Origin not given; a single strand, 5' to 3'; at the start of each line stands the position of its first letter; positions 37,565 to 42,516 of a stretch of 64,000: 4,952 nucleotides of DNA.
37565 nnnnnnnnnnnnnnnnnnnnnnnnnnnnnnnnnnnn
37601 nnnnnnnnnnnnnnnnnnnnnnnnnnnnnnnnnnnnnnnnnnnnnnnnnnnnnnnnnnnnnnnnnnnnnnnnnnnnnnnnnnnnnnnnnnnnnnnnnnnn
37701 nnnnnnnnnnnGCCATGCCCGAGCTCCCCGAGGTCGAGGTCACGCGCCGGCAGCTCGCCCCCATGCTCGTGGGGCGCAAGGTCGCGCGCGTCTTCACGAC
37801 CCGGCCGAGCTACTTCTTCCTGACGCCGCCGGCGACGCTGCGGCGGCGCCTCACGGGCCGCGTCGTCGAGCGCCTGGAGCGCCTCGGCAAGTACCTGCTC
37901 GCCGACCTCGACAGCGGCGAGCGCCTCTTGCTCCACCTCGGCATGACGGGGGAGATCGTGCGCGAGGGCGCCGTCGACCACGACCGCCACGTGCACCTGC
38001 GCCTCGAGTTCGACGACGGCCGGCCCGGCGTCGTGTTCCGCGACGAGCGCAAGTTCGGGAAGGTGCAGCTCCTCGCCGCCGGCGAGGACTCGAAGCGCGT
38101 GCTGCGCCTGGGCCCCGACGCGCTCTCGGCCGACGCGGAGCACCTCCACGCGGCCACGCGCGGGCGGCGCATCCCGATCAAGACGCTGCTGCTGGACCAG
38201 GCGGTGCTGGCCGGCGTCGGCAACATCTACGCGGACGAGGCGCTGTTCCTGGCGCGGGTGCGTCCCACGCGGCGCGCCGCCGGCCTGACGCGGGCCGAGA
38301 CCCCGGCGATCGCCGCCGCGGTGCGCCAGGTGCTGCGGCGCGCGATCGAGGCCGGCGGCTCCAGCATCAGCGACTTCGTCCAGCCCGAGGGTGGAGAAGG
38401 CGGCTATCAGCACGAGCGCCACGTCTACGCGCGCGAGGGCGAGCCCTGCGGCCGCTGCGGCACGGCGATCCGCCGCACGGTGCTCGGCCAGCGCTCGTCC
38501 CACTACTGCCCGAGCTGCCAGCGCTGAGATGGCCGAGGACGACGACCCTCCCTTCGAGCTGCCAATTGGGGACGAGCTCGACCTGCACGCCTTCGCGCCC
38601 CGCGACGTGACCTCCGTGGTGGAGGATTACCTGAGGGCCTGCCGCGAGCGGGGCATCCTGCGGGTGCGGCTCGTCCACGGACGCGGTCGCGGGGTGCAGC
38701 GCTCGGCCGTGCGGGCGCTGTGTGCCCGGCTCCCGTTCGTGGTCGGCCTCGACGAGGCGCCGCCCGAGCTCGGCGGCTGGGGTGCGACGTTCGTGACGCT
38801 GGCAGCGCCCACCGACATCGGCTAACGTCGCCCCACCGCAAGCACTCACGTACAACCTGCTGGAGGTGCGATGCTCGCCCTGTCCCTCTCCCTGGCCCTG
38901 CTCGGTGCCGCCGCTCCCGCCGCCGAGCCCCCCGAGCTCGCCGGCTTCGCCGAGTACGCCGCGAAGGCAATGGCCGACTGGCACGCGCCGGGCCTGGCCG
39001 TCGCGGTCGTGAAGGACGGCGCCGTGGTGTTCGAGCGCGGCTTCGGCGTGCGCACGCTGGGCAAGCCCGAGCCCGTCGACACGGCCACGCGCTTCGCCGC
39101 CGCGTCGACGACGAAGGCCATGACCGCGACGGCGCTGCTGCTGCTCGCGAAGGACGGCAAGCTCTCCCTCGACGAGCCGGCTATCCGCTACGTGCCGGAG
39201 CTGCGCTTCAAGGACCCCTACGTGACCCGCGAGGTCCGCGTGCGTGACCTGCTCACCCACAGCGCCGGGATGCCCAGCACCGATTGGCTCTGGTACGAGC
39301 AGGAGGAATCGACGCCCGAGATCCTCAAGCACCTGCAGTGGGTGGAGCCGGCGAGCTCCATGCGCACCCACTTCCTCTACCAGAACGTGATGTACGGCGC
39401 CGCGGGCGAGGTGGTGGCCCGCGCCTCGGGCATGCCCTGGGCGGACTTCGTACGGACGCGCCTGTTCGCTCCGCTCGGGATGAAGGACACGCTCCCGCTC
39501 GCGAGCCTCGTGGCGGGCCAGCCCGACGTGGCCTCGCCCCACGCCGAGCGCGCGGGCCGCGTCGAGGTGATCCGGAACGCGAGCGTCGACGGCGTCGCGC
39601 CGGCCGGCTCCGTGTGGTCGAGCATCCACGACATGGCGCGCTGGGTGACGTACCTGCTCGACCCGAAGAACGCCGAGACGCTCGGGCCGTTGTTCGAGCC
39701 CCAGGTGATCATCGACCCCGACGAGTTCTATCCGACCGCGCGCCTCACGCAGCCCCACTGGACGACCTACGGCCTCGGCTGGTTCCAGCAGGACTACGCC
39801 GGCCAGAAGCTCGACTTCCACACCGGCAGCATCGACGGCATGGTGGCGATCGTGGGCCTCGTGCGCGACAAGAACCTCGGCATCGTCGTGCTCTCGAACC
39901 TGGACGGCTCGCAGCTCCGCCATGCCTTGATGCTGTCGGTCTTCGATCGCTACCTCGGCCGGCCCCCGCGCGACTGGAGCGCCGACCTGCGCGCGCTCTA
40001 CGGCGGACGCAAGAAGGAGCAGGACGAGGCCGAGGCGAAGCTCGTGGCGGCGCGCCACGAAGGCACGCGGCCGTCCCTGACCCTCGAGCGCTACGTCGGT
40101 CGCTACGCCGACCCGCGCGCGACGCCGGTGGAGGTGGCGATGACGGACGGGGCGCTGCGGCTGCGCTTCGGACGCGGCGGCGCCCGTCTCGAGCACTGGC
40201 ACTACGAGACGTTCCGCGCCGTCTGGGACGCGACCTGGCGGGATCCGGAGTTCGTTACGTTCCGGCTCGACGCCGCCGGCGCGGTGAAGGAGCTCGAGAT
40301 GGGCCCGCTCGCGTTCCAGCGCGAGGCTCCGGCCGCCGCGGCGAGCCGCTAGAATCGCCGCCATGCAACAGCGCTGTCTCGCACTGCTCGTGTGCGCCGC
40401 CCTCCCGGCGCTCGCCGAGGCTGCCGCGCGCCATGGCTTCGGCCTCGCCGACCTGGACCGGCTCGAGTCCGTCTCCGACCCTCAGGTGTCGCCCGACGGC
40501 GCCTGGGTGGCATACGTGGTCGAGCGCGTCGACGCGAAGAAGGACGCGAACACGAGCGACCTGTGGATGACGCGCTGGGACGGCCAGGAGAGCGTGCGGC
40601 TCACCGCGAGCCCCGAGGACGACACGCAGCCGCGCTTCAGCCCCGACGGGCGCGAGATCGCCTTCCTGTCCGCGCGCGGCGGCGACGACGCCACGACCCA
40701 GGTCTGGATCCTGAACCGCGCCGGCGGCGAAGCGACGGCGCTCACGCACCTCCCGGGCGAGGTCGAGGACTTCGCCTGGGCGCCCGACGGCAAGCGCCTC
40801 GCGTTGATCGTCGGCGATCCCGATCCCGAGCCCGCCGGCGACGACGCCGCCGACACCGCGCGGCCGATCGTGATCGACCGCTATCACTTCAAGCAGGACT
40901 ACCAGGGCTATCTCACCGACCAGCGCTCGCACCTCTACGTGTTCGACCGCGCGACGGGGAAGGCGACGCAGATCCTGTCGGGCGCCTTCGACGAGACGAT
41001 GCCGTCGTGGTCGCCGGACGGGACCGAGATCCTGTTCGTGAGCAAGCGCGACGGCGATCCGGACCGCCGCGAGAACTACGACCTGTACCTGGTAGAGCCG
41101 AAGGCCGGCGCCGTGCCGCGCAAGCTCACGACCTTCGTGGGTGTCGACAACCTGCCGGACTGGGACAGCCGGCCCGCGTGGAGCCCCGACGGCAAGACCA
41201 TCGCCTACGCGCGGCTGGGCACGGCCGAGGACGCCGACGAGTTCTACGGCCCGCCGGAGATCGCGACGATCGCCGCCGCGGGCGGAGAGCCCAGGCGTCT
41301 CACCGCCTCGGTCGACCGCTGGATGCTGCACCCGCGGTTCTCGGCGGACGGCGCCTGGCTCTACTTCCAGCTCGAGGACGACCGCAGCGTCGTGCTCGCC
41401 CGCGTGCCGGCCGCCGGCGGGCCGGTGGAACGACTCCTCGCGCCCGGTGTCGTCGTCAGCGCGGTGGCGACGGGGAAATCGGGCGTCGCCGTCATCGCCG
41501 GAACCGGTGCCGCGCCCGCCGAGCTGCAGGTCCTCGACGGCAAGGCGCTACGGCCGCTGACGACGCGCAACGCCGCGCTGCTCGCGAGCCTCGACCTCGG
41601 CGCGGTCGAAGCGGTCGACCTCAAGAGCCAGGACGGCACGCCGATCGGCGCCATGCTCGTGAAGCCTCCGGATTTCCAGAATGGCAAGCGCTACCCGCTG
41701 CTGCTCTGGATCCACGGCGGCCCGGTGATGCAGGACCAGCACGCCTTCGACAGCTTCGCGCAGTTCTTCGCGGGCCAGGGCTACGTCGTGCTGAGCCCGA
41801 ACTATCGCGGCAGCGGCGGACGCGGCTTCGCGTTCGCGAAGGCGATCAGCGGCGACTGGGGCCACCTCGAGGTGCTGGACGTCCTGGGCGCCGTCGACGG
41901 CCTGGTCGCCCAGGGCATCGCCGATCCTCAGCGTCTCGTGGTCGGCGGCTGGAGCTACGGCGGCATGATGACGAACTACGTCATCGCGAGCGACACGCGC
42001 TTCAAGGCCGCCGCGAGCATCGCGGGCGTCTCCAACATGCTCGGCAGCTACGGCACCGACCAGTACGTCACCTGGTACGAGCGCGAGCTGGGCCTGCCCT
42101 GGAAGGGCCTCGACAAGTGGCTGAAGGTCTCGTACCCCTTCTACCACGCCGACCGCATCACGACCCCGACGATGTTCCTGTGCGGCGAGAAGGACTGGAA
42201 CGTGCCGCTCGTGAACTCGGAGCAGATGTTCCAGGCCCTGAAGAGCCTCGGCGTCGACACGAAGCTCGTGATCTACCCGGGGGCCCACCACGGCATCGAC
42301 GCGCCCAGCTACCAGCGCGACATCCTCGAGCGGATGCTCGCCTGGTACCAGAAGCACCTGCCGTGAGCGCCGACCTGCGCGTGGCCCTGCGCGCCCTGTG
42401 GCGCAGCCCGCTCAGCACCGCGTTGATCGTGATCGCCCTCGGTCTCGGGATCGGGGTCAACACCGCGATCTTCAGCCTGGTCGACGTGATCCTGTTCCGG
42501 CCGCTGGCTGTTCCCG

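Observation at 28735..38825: Eight-gene translationally coupled array: secreted ANK, HEAT-ANK, two VWA proteins, membrane protein, SDR-DUF2867, MutM, Smr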

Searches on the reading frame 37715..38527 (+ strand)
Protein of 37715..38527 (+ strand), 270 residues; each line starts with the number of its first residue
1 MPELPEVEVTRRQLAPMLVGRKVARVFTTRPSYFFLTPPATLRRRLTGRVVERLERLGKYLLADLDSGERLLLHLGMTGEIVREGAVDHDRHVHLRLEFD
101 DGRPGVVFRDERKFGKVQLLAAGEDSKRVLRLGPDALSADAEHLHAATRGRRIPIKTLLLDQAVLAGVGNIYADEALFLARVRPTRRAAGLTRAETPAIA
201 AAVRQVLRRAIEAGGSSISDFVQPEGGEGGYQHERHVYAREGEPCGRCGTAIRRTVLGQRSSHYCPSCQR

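Call 5: search_protein_families(library=pfam, proteins=[window:37715-38527:+], max_evalue=0.01)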
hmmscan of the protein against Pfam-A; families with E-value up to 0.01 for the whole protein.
window:37715-38527:+ (270 aa): 3 families
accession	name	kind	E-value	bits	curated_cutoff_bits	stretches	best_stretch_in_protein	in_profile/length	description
PF01149.29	Fapy_DNA_glyco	-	3.5e-31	108.7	25.5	1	1-117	1-117/117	Formamidopyrimidine-DNA glycosylase N-terminal domain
PF06831.19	H2TH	-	3.3e-25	88.3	34.7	1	132-220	1-91/93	Formamidopyrimidine-DNA glycosylase H2TH domain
PF06827.20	zf-FPG_IleRS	-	3.2e-10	40.1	21.3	1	242-269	1-28/30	Zinc finger found in FPG and IleRS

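Call 6: search_protein_families(library=ncbifam, proteins=[window:37715-38527:+], max_evalue=0.01)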
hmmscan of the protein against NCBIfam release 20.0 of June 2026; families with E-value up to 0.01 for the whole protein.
window:37715-38527:+ (270 aa): 7 families
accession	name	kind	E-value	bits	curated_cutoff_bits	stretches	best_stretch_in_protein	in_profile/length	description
NF002211.1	PRK01103.1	equivalog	5.8e-86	288.4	212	1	1-270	1-274/274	bifunctional DNA-formamidopyrimidine glycosylase/DNA-(apurinic or apyrimidinic site) lyase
TIGR00577.1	fpg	equivalog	3.6e-80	269.2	203.3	1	1-269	1-276/276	DNA-formamidopyrimidine glycosylase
NF011385.0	PRK14810.1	equivalog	8e-79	264.9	423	1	1-270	1-272/272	DNA-formamidopyrimidine glycosylase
NF011386.0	PRK14811.1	equivalog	2.3e-69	233.6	414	1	1-270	1-263/269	DNA-formamidopyrimidine glycosylase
NF010551.0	PRK13945.1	equivalog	1.9e-61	207.9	348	1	1-270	1-282/282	DNA-formamidopyrimidine glycosylase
NF007763.0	PRK10445.1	equivalog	5.1e-27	94.9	252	1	1-270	1-263/263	endonuclease VIII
NF040775.1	endonuc_Nei2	equivalog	3.9e-26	92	400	1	1-270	1-252/252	endonuclease VIII Nei2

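Call 65: search_protein_families(library=padloc, proteins=[window:37715-38527:+], max_evalue=0.001)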
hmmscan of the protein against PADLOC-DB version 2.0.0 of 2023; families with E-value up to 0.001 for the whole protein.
window:37715-38527:+ (270 aa): 0 families

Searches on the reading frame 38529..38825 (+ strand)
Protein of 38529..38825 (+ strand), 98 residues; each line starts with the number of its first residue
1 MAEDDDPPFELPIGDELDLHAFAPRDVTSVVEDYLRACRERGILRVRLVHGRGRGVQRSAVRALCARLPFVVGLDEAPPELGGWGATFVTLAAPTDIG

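Call 5: search_protein_families(library=pfam, proteins=[window:38529-38825:+], max_evalue=0.01)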
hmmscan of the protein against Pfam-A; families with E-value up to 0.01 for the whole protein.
window:38529-38825:+ (98 aa): 1 family
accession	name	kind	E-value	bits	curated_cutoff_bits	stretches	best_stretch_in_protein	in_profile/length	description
PF01713.27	Smr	-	1.9e-16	60.4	25.7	1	17-91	1-76/77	Smr domain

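Call 6: search_protein_families(library=ncbifam, proteins=[window:38529-38825:+], max_evalue=0.01)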
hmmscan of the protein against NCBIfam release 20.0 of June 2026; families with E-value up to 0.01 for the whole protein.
window:38529-38825:+ (98 aa): 3 families
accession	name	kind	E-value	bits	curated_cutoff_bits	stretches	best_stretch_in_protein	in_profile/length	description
TIGR01069.2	mutS2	equivalog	3e-11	42.4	400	1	15-91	714-790/790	endonuclease MutS2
NF033154.1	endonuc_SmrA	equivalog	5e-06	26.4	180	1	13-91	88-172/189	DNA endonuclease SmrA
NF003432.0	PRK04946.1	equivalog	1.9e-05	24.6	128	1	17-91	98-172/181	endonuclease SmrB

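Call 65: search_protein_families(library=padloc, proteins=[window:38529-38825:+], max_evalue=0.001)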
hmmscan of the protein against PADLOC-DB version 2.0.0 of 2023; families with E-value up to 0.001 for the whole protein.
window:38529-38825:+ (98 aa): 0 families

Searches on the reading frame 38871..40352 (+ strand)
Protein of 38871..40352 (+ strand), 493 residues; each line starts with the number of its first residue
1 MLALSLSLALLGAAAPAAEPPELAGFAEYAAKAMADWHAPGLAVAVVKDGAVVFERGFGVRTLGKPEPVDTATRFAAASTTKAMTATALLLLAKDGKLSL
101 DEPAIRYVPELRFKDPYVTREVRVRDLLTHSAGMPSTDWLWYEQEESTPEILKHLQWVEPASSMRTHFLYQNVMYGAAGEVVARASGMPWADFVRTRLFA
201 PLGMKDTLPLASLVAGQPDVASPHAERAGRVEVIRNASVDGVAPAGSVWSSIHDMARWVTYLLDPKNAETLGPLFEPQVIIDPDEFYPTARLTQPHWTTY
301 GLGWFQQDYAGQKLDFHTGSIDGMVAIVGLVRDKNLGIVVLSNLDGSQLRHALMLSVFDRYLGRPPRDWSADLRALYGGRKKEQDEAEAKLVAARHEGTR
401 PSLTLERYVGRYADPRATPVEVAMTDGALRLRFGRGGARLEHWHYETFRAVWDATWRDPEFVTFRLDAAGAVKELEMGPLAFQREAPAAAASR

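Call 5: search_protein_families(library=pfam, proteins=[window:38871-40352:+], max_evalue=0.01)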
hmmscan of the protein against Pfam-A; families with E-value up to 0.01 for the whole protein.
window:38871-40352:+ (493 aa): 2 families
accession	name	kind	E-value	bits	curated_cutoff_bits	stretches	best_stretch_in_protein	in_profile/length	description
PF00144.29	Beta-lactamase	-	3.4e-65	220.8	27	1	27-347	2-313/329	Beta-lactamase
PF11954.13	DUF3471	-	5.5e-20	72.1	29.3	1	395-478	2-89/103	Domain of unknown function (DUF3471)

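Call 6: search_protein_families(library=ncbifam, proteins=[window:38871-40352:+], max_evalue=0.01)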
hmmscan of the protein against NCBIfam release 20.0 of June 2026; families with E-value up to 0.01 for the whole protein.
window:38871-40352:+ (493 aa): 48 families (the best 25 are shown)
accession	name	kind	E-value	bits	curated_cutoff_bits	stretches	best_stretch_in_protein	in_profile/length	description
NF033085.1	bla_class_C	equivalog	4.4e-26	91.5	415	1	30-270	12-242/356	class C beta-lactamase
NF007943.0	PRK10662.1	equivalog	2.7e-25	88.8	266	1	4-341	14-353/380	D-alanyl-D-alanine-carboxypeptidase/endopeptidase AmpH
NF038238.1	blaBUT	exception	1.6e-21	76.9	850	1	33-268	40-265/383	BUT family class C beta-lactamase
NF045671.1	blaPNC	exception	9.6e-21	74.1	750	1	31-207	54-224/401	PNC family class C beta-lactamase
NF012173.1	CMY2-MIR-ACT-EC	exception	1.9e-20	73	680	1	13-267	19-262/380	CMY2/MIR/ACT/EC family class C beta-lactamase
NF012102.1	blaDHA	exception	5.6e-19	68.5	800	1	24-313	28-299/379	DHA family class C beta-lactamase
NF000185.2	BlaEC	exception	1.8e-18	66.7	850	1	38-268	40-259/377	BlaEC family class C beta-lactamase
NF000385.4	blaACT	exception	1.9e-18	66.7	810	1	3-268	9-263/380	ACT family cephalosporin-hydrolyzing class C beta-lactamase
NF050810.1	blaCHC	exception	3.7e-17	62.2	780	1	5-207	10-205/387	CHC family extended-spectrum class C beta-lactamase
NF009622.0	PRK13128.1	equivalog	7.1e-17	61.1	443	1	35-367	18-335/518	D-aminopeptidase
NF000187.3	BlaMIR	exception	3.9e-16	59.1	882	1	3-266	9-261/381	MIR family cephalosporin-hydrolyzing class C beta-lactamase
NF000419.2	blaCMH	exception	1.2e-15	57.6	875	1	3-266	9-261/381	CMH family class C beta-lactamase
NF041665.1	blaPSZ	exception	1.6e-15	57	850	1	30-270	34-264/379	PSZ family class C beta-lactamase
NF000397.2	blaACC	exception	1.9e-15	56.8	850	1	34-207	42-208/385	ACC family cephalosporin-hydrolyzing class C beta-lactamase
NF000191.1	CMY2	exception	4.4e-15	55.3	800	1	33-264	39-259/381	CMY-2 family class C beta-lactamase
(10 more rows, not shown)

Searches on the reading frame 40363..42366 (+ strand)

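Call 5: search_protein_families(library=pfam, proteins=[window:40363-42366:+], max_evalue=0.01)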
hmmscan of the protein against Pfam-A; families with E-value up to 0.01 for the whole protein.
window:40363-42366:+ (667 aa): 15 families
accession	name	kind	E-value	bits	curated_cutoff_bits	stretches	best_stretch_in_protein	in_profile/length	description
PF00326.27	Peptidase_S9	-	7.4e-51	173.1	22.6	1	462-666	3-210/213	Prolyl oligopeptidase family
PF07676.18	PD40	-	6.6e-33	112.4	20.9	3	202-234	2-35/38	WD40-like Beta Propeller Repeat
PF01738.24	DLH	-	6.3e-12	46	21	1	463-649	31-192/217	Dienelactone hydrolase family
PF02129.25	Peptidase_S15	-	1.2e-10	41.9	23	2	424-569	1-143/262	X-Pro dipeptidyl-peptidase (S15 family)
PF00930.27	DPPIV_N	-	1.1e-09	38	22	1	188-284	22-119/354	Dipeptidyl peptidase IV (DPP IV) N-terminal region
PF12146.15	Hydrolase_4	-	4.8e-08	33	27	1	595-645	186-234/239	Serine aminopeptidase, S33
PF20434.5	BD-FAE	-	6.8e-08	32.7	26.8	1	440-626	9-215/215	BD-FAE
PF25174.1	Beta-prop_THOC3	-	4.4e-07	29.6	305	0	68-150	74-148/272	THOC3 beta-propeller domain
PF00561.26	Abhydrolase_1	-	5.8e-07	29.9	25.8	1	445-555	1-102/245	alpha/beta hydrolase fold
PF00135.34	COesterase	-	9.1e-06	25.3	27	1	439-545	98-205/515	Carboxylesterase family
PF07859.19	Abhydrolase_3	-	1.1e-05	25.8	25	1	448-645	2-208/210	alpha/beta hydrolase fold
PF03959.19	FSH1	-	6e-05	23.2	21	1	590-643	150-200/211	Serine hydrolase (FSH1)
PF12697.13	Abhydrolase_6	-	0.00011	23.4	26.3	1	447-578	1-142/217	Alpha/beta hydrolase family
PF02230.22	Abhydrolase_2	-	0.0013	19.1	23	0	511-553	94-133/217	Phospholipase/Carboxylesterase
PF23389.1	Beta-prop_WDR19_1st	-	0.0076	15.7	27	0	111-149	19-56/325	WDR19 first beta-propeller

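Call 6: search_protein_families(library=ncbifam, proteins=[window:40363-42366:+], max_evalue=0.01)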
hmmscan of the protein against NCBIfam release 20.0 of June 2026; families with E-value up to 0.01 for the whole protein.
window:40363-42366:+ (667 aa): 16 families
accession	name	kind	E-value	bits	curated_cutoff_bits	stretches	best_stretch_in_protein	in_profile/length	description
NF053518.1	DipepPtdsDpp5Prph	equivalog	4.1e-69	233.8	900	1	33-666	10-654/655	dipeptidyl-peptidase Dpp5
NF033523.0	lasso_peptidase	equivalog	7.5e-53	180.2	400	4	28-173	9-173/638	Atxe2 family lasso peptide isopeptidase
TIGR02800.1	propeller_TolB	equivalog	1e-32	113.6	343.15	2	37-149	237-340/418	Tol-Pal system beta propeller repeat protein TolB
NF002183.0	PRK01029.1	equivalog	1.5e-19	70.3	405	2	197-283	268-344/429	Tol-Pal system protein TolB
NF050058.1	e_dPHAscl_type1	hypoth_equivalog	3.9e-12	46.2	150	1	435-627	15-205/276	extracellular catalytic domain type 1 short-chain-length polyhydroxyalkanoate depolymerase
NF047920.1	lactonase_UilS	equivalog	5.8e-06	26.2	400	1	439-550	19-125/285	UilS family quorum-quenching N-acyl-homoserine lactonase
NF053607.1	CHU_0125_OmpA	equivalog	2.2e-05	23.2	620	0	41-108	225-297/639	CHU_0125 family OmpA-like outer membrane integrity protein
NF007857.0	PRK10566.1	equivalog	8.6e-05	22.4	201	1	432-647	15-235/249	esterase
TIGR01840.1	esterase_phb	subfamily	0.00026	20.5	107.85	1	445-558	14-131/213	PHB depolymerase family esterase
NF003124.0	PRK04043.1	equivalog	0.0003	19.7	428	0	47-106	331-389/419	Tol-Pal system protein TolB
NF050057.1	e_dPHAmcl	equivalog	0.00039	19.8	270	1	602-665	193-251/252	extracellular medium-chain-length polyhydroxyalkanoate depolymerase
NF003781.0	PRK05371.1-2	equivalog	0.0007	18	881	1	595-664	477-545/805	Xaa-Pro dipeptidyl-peptidase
NF058649.1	GTSAG_HSLs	subfamily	0.002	17.6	380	0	601-644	246-287/312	GTSAG motif subfamily hormone-sensitive lipase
NF052230.1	T9SS_PorE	exception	0.0026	16.1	600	0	270-336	228-296/648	PorE family type IX secretion system protein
NF003780.0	PRK05371.1-1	subfamily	0.004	15.6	642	1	598-666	304-371/594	Xaa-Pro dipeptidyl-peptidase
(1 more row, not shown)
